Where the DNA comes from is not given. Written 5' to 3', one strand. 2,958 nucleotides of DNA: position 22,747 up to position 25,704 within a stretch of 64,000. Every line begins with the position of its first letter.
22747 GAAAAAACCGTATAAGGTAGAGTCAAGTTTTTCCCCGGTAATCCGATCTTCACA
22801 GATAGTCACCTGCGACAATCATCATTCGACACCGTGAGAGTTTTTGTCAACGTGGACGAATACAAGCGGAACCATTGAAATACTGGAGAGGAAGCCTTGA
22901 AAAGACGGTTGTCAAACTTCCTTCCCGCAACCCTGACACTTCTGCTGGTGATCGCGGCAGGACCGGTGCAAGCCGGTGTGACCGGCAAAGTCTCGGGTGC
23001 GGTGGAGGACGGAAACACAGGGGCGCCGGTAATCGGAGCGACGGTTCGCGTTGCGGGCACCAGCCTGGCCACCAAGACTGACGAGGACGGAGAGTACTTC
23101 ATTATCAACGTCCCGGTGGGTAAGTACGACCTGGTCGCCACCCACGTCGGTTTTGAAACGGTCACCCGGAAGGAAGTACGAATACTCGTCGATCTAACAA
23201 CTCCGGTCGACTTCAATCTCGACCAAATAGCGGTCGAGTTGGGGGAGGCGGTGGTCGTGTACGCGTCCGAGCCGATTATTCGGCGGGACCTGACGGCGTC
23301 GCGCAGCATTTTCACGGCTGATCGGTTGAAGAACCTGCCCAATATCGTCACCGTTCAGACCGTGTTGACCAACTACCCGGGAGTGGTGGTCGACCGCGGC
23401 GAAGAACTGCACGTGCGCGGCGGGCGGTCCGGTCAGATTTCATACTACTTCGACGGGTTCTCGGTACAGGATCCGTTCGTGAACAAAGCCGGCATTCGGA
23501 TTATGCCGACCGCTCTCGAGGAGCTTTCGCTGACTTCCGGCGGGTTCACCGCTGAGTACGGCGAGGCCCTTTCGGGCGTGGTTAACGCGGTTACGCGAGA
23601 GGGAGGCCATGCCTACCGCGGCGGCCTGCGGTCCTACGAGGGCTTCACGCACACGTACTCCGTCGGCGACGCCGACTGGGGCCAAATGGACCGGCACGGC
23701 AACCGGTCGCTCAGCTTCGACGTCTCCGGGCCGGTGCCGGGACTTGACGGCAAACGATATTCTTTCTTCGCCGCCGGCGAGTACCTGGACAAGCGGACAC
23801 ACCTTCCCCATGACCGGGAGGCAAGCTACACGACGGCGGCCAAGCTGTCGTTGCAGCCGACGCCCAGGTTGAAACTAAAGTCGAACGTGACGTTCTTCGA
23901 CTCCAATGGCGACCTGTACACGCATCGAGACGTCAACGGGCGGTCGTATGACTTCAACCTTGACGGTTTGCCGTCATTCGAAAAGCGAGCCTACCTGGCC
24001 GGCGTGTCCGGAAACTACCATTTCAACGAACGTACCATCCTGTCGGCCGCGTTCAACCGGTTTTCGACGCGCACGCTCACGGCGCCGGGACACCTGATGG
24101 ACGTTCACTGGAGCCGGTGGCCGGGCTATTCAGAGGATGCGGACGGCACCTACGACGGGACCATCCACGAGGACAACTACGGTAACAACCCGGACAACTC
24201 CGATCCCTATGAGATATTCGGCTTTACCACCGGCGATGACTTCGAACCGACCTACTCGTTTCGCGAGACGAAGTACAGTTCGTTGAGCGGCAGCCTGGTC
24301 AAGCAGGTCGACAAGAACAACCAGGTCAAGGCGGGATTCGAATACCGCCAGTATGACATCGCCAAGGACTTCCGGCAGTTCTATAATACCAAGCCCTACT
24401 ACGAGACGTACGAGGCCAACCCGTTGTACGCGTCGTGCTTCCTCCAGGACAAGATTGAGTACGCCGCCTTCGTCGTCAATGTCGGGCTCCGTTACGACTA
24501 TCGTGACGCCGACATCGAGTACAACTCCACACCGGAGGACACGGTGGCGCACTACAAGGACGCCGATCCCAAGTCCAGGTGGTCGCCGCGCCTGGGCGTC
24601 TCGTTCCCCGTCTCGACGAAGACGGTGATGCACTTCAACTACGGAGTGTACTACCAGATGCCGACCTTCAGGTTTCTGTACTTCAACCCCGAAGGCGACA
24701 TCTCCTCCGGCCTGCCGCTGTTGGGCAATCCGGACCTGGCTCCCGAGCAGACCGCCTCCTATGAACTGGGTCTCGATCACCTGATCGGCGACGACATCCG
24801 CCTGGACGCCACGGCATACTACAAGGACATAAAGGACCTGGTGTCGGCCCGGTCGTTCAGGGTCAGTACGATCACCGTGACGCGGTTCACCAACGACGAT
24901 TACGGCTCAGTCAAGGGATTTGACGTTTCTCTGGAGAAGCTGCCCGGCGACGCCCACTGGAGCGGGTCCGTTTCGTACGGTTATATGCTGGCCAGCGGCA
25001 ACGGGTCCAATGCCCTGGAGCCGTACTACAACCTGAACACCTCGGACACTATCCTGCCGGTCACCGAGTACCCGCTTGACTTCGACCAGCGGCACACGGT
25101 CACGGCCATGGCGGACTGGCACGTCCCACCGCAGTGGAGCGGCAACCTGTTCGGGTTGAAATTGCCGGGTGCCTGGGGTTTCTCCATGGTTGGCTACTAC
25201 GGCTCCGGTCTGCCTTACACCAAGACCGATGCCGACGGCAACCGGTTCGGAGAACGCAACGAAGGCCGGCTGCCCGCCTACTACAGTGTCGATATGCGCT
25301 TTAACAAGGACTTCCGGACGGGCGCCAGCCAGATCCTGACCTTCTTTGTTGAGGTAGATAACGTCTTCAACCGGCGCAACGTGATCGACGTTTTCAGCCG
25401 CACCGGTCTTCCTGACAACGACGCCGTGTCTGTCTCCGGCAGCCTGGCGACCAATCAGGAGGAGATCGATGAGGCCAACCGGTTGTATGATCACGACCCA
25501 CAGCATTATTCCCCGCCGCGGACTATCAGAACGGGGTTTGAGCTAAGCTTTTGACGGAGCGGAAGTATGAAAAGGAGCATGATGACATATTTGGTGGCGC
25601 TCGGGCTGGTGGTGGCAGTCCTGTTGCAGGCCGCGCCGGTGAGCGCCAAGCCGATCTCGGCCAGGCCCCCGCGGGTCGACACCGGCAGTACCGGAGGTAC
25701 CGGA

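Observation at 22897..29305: Recurrent outer-membrane cassette built from four protein families, present as three partial copies in one 64-kb window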

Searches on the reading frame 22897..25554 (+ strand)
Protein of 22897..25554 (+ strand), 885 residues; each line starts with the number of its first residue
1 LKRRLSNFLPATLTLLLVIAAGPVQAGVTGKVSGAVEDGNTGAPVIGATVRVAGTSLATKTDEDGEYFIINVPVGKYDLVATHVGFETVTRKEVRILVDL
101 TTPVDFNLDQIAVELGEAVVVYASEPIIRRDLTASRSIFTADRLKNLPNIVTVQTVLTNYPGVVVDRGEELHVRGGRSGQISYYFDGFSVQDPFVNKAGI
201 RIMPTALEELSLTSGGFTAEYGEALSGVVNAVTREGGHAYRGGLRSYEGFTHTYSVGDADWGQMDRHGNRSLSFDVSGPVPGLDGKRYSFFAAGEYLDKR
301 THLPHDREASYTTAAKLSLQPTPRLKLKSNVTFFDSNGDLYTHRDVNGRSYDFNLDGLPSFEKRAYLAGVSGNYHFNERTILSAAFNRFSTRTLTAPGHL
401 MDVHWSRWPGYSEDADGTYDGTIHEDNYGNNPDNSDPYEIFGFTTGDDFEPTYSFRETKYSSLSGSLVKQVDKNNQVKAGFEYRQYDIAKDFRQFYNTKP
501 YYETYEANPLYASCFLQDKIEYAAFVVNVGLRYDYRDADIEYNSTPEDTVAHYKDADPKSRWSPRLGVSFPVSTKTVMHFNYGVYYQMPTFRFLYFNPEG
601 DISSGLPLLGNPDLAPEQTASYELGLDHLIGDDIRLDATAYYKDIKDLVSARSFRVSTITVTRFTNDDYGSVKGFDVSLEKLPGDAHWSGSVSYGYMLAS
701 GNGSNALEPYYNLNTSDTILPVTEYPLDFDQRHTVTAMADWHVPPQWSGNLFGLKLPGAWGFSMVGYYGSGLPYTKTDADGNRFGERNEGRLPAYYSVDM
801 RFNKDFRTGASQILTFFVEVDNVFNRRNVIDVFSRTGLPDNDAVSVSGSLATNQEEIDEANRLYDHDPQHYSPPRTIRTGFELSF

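Call 3: search_protein_families(library=pfam, proteins=[window:22897-25554:+], max_evalue=0.01)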
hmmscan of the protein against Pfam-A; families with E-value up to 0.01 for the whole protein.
window:22897-25554:+ (885 aa): 5 families
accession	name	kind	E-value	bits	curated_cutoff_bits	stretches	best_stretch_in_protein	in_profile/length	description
PF00593.30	TonB_dep_Rec_b-barrel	-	6.9e-29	102.4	27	1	342-823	13-436/436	TonB dependent receptor-like, beta-barrel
PF13620.12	CarboxypepD_reg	-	3e-17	63.2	32.3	1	32-108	2-81/82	Carboxypeptidase regulatory-like domain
PF13715.12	CarbopepD_reg_2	-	3.8e-16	59.3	32.2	1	32-120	1-88/88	CarboxypepD_reg-like domain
PF07715.20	Plug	-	1.5e-09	38.7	23.9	1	130-228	3-107/107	TonB-dependent Receptor Plug Domain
PF25183.1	OMP_b-brl_4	-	1e-06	27.9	30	0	495-592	351-468/838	Outer membrane beta barrel domain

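Call 4: search_protein_families(library=ncbifam, proteins=[window:22897-25554:+], max_evalue=0.01)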
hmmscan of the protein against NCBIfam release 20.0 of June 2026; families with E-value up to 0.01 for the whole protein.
window:22897-25554:+ (885 aa): 14 families
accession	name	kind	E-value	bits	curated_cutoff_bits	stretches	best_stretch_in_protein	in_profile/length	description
TIGR01785.1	TonB-hemin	subfamily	1.9e-21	76.2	316.85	1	476-743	326-573/677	TonB-dependent heme/hemoglobin receptor family protein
TIGR01786.1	TonB-hemlactrns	subfamily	1.5e-19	69.8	323.75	1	156-679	44-561/719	TonB-dependent hemoglobin/transferrin/lactoferrin family receptor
TIGR04056.1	OMP_RagA_SusC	subfamily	1.4e-18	66.6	368.25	2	31-167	2-129/981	SusC/RagA family TonB-linked outer membrane protein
NF052345.1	S_layer_anammox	exception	4.9e-13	47.4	1400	1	24-113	1307-1396/1596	Kustd1514 family S-layer glycoprotein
NF010010.0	PRK13483.1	equivalog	1e-08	33.7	927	1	559-650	401-491/660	ligand-gated channel protein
NF007478.2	PRK10064.1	equivalog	3.3e-08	32.2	745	1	108-264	21-188/663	catecholate siderophore receptor CirA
TIGR01779.1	TonB-B12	equivalog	1.9e-07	30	599.7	1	571-694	396-503/614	TonB-dependent vitamin B12 receptor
TIGR01782.1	TonB-Xanth-Caul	subfamily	8.4e-07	27.6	310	1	432-679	455-722/868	TonB-dependent receptor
NF049947.1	TonB_dep_PCPU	exception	1.1e-05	23.9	800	1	473-652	361-525/685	TonB-dependent receptor, PCPU motif-type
NF010038.0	PRK13513.1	equivalog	1.9e-05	23.4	942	0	555-652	389-489/659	ligand-gated channel protein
NF010048.1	PRK13524.1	subfamily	0.00021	19.9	493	0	605-704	520-622/744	FepA family TonB-dependent siderophore receptor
NF049944.1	TonB_dep_PUIUD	equivalog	0.00024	19.6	850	1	512-696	394-570/686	TonB-dependent receptor, PUIUD motif-type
NF050067.1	TonBEntbctnRecCfrA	equivalog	0.0058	15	1200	0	606-657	469-519/698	TonB-dependent ferric enterobactin receptor CfrA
NF010012.0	PRK13486.1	equivalog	0.0086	14.5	924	0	586-656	441-512/696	TonB-dependent receptor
